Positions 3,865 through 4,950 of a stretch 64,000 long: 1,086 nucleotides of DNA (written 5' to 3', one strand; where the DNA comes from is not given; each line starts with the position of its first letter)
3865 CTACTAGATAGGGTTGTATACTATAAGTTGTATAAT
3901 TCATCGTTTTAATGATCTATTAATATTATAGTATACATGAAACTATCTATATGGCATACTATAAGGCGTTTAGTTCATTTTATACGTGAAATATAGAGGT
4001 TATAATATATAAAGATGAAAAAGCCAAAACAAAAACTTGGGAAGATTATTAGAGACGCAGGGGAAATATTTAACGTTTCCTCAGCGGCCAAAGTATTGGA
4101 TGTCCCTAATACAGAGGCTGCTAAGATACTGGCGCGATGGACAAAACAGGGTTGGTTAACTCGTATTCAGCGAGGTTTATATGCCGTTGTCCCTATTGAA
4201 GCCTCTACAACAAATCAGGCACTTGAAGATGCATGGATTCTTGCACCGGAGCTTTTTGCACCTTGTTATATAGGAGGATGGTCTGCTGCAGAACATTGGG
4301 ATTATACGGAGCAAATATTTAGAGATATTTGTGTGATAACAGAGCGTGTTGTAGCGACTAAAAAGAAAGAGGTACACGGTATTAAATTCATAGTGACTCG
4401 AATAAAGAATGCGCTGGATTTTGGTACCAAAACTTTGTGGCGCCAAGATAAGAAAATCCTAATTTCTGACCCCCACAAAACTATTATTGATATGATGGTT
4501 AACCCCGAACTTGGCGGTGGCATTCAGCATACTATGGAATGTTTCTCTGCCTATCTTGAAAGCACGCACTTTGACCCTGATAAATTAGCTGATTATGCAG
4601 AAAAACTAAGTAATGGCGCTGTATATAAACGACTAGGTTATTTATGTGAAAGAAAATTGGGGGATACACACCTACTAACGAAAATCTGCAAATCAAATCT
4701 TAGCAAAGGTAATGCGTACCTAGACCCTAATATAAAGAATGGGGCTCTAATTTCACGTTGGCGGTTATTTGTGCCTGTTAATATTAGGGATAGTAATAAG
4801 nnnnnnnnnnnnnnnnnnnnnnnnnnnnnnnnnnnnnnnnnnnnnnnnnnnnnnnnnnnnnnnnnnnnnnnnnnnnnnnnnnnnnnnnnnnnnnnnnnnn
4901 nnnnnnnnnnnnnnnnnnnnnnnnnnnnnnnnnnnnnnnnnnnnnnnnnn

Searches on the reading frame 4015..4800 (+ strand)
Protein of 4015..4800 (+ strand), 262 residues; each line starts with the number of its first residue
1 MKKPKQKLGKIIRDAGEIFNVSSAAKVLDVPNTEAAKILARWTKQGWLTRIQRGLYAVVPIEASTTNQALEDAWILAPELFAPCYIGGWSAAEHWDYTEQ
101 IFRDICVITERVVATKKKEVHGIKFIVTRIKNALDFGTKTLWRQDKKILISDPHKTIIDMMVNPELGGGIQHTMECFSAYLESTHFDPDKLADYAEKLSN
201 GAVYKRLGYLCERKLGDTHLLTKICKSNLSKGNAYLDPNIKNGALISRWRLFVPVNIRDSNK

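Call 3: search_protein_families(library=pfam, proteins=[window:4015-4800:+], max_evalue=10)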
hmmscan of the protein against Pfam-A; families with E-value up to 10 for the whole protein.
window:4015-4800:+ (262 aa): 4 families
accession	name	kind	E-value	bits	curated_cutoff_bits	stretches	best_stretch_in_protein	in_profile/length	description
PF09407.15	AbiEi_1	-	2.7e-06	28.1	22.2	1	81-212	15-141/142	AbiEi antitoxin C-terminal domain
PF13338.12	AbiEi_4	-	5.1e-06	26.9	25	1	20-59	23-49/49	Transcriptional regulator, AbiEi antitoxin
PF11855.13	DUF3375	-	0.037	13.3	28.6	1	25-51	55-80/474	Protein of unknown function (DUF3375)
PF17194.10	AbiEi_3_N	-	0.14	12.7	26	1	38-96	32-86/93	Transcriptional regulator, AbiEi antitoxin N-terminal domain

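Call 4: search_protein_families(library=padloc, proteins=[window:4015-4800:+], max_evalue=10)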
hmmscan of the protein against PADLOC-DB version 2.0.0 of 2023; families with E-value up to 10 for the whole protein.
window:4015-4800:+ (262 aa): 36 families (the best 25 are shown)
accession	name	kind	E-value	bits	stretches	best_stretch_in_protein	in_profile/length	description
PDLC02271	AbiEi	-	2.9e-106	352.5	1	2-256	7-260/263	AbiEi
PDLC02267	AbiEi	-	7.6e-51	171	1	9-253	11-240/252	AbiEi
PDLC02269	AbiEi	-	1.4e-28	97.8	1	17-259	11-242/251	AbiEi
PDLC02276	AbiEi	-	1.6e-27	94.7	1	16-212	15-206/270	AbiEi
PDLC02287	AbiEi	-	2.5e-27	94.1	1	17-257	11-240/253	AbiEi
PDLC02270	AbiEi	-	5.3e-26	89.3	1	18-259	12-259/265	AbiEi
PDLC02266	AbiEi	-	2.5e-23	80.8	1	18-257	17-254/258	AbiEi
PDLC02282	AbiEi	-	6.9e-18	62.9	1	18-255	17-254/260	AbiEi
PDLC02275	AbiEi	-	6.3e-15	53.7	1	36-198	25-172/184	AbiEi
PDLC02225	AbiEi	-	7.2e-15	53.2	1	36-199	32-182/198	AbiEi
PDLC02241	AbiEi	-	9.7e-15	52.9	1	20-210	13-194/199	AbiEi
PDLC02265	AbiEi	-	2.5e-14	51.5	1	36-199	29-185/198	AbiEi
PDLC02272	AbiEi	-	3e-13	48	1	35-211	29-195/200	AbiEi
PDLC02283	AbiEi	-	3.3e-10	38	1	35-197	31-186/201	AbiEi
PDLC02245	AbiEi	-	6.5e-10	37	1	42-206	31-188/194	AbiEi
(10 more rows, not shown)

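Call 5: search_protein_families(library=ncbifam, proteins=[window:4015-4800:+], max_evalue=10)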
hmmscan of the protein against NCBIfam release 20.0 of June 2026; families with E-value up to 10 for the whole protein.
window:4015-4800:+ (262 aa): 2 families
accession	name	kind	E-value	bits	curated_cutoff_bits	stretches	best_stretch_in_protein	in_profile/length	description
NF047376.1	TAA_AbiEi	equivalog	4.7e-05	23.2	150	1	6-160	8-161/172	type IV toxin-antitoxin system AbiEi family antitoxin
NF012160.0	APH_6_Steno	exception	0.11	11.3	550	1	118-173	152-206/270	APH(6) family putative aminoglycoside O-phosphotransferase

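Call 35: search_solved_structures(query=window:4015-4800:+, max_evalue=10, show_alignments=2)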
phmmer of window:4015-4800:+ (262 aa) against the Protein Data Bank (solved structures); distinct sequences matched with E-value up to 10: 1.
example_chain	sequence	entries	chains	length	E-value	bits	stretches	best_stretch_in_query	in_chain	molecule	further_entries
6z74_A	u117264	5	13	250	1.3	11.4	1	17-59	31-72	Transcriptional regulator, GntR family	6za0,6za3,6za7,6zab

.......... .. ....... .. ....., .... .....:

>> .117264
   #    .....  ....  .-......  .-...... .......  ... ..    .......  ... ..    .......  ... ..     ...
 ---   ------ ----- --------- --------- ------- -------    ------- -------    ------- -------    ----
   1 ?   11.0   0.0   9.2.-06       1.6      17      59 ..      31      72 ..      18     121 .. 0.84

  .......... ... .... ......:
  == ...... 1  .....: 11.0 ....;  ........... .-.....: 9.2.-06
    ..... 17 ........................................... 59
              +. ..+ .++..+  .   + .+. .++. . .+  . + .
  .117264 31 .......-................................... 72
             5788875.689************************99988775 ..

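Call 50: search_solved_structures(query=A3, max_evalue=10, show_alignments=3)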
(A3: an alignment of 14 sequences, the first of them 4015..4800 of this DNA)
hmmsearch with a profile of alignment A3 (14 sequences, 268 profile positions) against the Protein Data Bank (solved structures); distinct sequences matched with E-value up to 10: 1.
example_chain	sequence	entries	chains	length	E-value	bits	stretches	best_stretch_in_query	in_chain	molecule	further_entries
7u8o_T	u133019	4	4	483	0.26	13.5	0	157-218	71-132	V-type proton ATPase subunit H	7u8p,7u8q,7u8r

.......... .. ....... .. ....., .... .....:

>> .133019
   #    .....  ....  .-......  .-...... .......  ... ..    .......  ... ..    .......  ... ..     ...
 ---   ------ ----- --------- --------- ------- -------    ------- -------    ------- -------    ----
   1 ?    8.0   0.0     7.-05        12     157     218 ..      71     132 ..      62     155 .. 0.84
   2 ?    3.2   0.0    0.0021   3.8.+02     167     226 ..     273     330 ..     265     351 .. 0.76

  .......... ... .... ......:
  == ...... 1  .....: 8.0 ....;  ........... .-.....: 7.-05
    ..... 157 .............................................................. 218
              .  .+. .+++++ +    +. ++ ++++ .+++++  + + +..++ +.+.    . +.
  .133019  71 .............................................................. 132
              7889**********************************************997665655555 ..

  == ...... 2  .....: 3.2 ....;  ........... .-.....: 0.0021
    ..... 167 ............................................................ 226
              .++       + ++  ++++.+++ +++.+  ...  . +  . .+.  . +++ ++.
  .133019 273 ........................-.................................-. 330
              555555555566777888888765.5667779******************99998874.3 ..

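Call 55: find_homologous_proteins(query=window:4015-4800:+)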
Query window:4015-4800:+ (262 aa): 3084 proteins with E <= 0.001 among 3761 candidates; the best 120 are listed.
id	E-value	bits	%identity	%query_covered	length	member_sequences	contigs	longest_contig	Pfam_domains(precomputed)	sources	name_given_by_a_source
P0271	6.6e-176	601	100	100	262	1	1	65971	PF13338.13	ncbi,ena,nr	ncbi:MAG: hypothetical protein O3A01_00035 [bacterium]|nr:hypothetical protein [bacterium]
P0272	1.5e-122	426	68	99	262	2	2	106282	PF13338.13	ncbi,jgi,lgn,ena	ncbi:MAG: type IV toxin-antitoxin system AbiEi family antitoxin domain-containing protein [Candidatu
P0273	1.6e-121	422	68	99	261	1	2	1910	PF13338.13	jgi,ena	jgi:predicted transcriptional regulator of viral defense system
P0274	6.6e-119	414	66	99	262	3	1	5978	PF13338.13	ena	-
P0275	1.5e-118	413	65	100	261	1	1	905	PF13338.13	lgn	-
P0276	1.4e-117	410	66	98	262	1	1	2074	PF13338.13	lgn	-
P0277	2.2e-117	409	85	79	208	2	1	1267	PF13338.13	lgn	-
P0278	2.8e-117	409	64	99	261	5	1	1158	PF13338.13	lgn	-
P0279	2.2e-116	406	63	99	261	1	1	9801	PF13338.13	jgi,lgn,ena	-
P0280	2.6e-116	405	66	98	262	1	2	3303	PF13338.13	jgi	jgi:predicted transcriptional regulator of viral defense system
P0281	6.0e-116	404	64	99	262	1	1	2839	PF13338.13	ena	-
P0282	6.1e-115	401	64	99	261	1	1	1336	PF13338.13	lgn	-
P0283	1.2e-114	400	63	99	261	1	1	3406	PF13338.13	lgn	-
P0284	9.3e-114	397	62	99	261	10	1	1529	PF13338.13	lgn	-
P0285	1.2e-113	397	62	99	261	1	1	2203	PF13338.13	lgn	-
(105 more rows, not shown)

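Call 65: predict_structure(alignment_id=A4)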
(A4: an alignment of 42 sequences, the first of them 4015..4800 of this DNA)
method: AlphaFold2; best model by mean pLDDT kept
length: 262 residues; sequences in the alignment: 42
mean_pLDDT: 90.0   pTM: 0.82
mean pLDDT of the five models: 90.0, 86.4, 70.7, 70.6, 66.7
residues with pLDDT >= 90: 180; 70-90: 71; 50-70: 8; < 50: 3
segments of 3 or more residues with pLDDT < 50: none
pLDDT, mean of each block of 10 residues (from residue 1): 82 91 95 96 92 89 73 87 94 91 91 87 90 89 90 96 90 94 96 93 95 96 95 90 91 81 43
secondary structure, 60 per line:
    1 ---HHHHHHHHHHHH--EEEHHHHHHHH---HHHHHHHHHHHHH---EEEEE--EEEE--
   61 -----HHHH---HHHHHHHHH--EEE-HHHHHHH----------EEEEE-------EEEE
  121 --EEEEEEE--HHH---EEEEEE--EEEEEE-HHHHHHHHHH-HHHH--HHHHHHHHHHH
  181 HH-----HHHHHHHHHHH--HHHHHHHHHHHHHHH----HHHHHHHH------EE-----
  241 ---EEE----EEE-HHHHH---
elements in order: H4-15 E18-20 H21-28 H32-44 E48-52 E55-58 H66-69 H73-81 E84-86 H88-94 E105-109 E117-120 E123-129 E138-143 E146-151 H153-162 H164-167 H170-182 H188-198 H201-215 H220-227 E244-246 E251-253 H255-259

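Call 70: fold_search(model_id=the predicted structure, library=pdb)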
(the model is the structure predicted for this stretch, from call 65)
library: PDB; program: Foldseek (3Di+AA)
matches with E <= 10: 1581; with E <= 0.001: 3
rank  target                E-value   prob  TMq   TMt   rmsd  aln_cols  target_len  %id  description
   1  6y8q_A                4.6e-08  1.00  0.52  0.66   5.1       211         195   17  AbiEi antitoxin from Streptococcus agalactiae (released 2020-12-16)
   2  1zel_A                5.5e-08  1.00  0.59  0.54   5.9       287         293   15  Crystal structure of RV2827C protein from Mycobacterium tuberculosis (released 2006-05-02)
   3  6y8q_D                8.0e-07  1.00  0.50  0.67   5.0       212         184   16  AbiEi antitoxin from Streptococcus agalactiae (released 2020-12-16)
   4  8an4_B                2.2e-02  0.97  0.30  0.39  10.4       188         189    8  MenT1 toxin (rv0078a) from Mycobacterium tuberculosis H37Rv (released 2023-08-02)
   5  3vb2_B                2.7e-02  1.00  0.20  0.36  10.1        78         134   19  Crystal Structure of the Reduced Form of MarR from E.coli (released 2013-01-30)
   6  2o0y_B                2.7e-02  0.57  0.20  0.21  14.9       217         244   12  Crystal structure of putative transcriptional regulator RHA1_ro06953 (IclR-family) from Rhodococcus sp. (released 2006-12-26)
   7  2ia2_A                3.2e-02  0.44  0.18  0.19  16.7       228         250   13  The crystal structure of a putative transcriptional regulator RHA06195 from Rhodococcus sp. RHA1 (released 2006-10-10)
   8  5y6i_B                3.5e-02  0.91  0.20  0.22  11.6       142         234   15  Crystal structure of Pseudomonas aeruginosa HmgR (released 2018-08-15)
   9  9j89_A                4.7e-02  1.00  0.19  0.70   2.2        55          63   16  zbp1 nucleic acid complex (released 2025-06-25)
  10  5trd_A                4.9e-02  0.98  0.19  0.22  10.9        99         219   19  Structure of RbkR (Riboflavin Kinase) from Thermoplasma acidophilum determined in complex with CTP and its cognate DNA (released 2016-11-23)
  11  1j75_A                5.2e-02  1.00  0.20  0.77   2.2        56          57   18  Crystal Structure of the DNA-Binding Domain Zalpha of DLM-1 Bound to Z-DNA (released 2001-09-01)
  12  5trd_B                5.2e-02  0.98  0.19  0.22  10.6        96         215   21  Structure of RbkR (Riboflavin Kinase) from Thermoplasma acidophilum determined in complex with CTP and its cognate DNA (released 2016-11-23)
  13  9j89_D                5.5e-02  1.00  0.19  0.70   2.2        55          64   16  zbp1 nucleic acid complex (released 2025-06-25)
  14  2g7u_B                5.8e-02  0.44  0.19  0.20  14.2       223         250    9  2.3 A structure of putative catechol degradative operon regulator from Rhodococcus sp. RHA1 (released 2006-04-04)
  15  2lnb_MODEL_1_A        6.1e-02  1.00  0.19  0.56   2.2        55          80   16  Solution NMR structure of N-terminal domain (6-74) of human ZBP1 protein, Northeast Structural Genomics Consor (released 2012-01-18)
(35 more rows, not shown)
